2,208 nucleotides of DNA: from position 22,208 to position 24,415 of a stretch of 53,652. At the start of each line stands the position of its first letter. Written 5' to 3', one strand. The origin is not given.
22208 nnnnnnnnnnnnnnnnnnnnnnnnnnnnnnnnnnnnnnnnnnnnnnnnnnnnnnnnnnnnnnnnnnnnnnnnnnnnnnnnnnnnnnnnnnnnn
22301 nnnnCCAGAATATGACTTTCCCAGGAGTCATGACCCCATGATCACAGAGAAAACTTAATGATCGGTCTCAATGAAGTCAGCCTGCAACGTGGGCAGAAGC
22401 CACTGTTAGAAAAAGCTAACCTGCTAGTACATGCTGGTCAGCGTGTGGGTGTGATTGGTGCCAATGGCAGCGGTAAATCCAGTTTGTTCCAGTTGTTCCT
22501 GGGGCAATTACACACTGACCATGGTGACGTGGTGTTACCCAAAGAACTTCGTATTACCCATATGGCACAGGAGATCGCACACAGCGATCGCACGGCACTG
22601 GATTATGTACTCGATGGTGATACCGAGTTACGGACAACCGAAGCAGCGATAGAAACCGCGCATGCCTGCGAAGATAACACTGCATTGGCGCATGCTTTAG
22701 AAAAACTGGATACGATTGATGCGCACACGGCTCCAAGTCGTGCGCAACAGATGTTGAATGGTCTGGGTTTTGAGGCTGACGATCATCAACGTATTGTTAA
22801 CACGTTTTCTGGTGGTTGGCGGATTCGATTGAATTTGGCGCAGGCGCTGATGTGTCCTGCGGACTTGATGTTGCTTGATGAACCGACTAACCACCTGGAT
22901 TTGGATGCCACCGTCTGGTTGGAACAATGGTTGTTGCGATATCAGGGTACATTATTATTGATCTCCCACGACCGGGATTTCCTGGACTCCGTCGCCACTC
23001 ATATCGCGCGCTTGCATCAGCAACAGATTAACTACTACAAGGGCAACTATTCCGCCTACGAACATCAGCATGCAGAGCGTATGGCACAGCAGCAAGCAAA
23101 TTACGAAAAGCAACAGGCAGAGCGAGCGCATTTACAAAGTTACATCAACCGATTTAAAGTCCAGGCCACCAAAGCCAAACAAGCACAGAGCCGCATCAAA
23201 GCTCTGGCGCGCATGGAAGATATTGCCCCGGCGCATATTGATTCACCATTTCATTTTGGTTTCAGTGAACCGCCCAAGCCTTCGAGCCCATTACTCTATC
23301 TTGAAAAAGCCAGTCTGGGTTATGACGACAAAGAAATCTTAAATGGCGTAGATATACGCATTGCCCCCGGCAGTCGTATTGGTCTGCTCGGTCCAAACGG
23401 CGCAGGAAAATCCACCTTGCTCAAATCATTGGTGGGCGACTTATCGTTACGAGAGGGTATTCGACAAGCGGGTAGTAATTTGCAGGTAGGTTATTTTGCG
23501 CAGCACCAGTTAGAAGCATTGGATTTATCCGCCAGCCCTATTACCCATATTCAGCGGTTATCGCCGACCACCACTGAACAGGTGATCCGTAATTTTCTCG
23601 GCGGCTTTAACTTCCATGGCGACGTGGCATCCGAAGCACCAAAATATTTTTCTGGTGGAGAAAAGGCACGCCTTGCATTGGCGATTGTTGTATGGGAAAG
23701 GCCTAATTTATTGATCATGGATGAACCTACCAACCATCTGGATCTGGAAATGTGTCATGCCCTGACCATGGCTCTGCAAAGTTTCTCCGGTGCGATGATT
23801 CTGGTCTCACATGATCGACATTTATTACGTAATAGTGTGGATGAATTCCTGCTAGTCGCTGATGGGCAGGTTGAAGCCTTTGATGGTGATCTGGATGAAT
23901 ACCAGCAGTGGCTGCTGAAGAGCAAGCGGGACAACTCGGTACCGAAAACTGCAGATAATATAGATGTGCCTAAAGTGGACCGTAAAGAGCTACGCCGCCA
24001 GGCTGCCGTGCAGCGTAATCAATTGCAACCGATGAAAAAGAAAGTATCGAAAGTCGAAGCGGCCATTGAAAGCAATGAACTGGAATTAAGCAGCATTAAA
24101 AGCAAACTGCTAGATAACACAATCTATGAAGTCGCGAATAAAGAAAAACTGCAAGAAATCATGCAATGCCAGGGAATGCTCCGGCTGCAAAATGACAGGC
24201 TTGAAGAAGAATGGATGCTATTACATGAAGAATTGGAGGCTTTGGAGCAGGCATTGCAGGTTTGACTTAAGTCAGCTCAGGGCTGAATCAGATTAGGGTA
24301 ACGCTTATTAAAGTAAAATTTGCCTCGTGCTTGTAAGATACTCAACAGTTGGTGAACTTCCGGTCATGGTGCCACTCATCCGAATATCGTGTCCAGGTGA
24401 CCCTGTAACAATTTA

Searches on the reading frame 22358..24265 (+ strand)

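Call 18: search_protein_families(library=pfam, proteins=[window:22358-24265:+], max_evalue=0.00001)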
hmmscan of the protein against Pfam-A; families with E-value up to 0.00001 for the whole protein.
window:22358-24265:+ (635 aa): 5 families
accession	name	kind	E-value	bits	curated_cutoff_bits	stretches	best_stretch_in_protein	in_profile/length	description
PF00005.33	ABC_tran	-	1.5e-47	162.1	25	2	18-178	2-137/137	ABC transporter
PF12848.13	ABC_tran_Xtn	-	6e-27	94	25.9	1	218-299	2-84/85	ABC transporter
PF13304.12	AAA_21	-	5.3e-14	53.4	27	0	31-47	3-19/304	AAA domain, putative AbiEii toxin, Type IV TA system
PF02463.25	SMC_N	-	2.4e-10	40.7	40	0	430-498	136-209/220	RecF/RecN/SMC N terminal domain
PF13555.12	AAA_29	-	1.2e-06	28.5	27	0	329-355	13-39/61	P-loop containing region of AAA domain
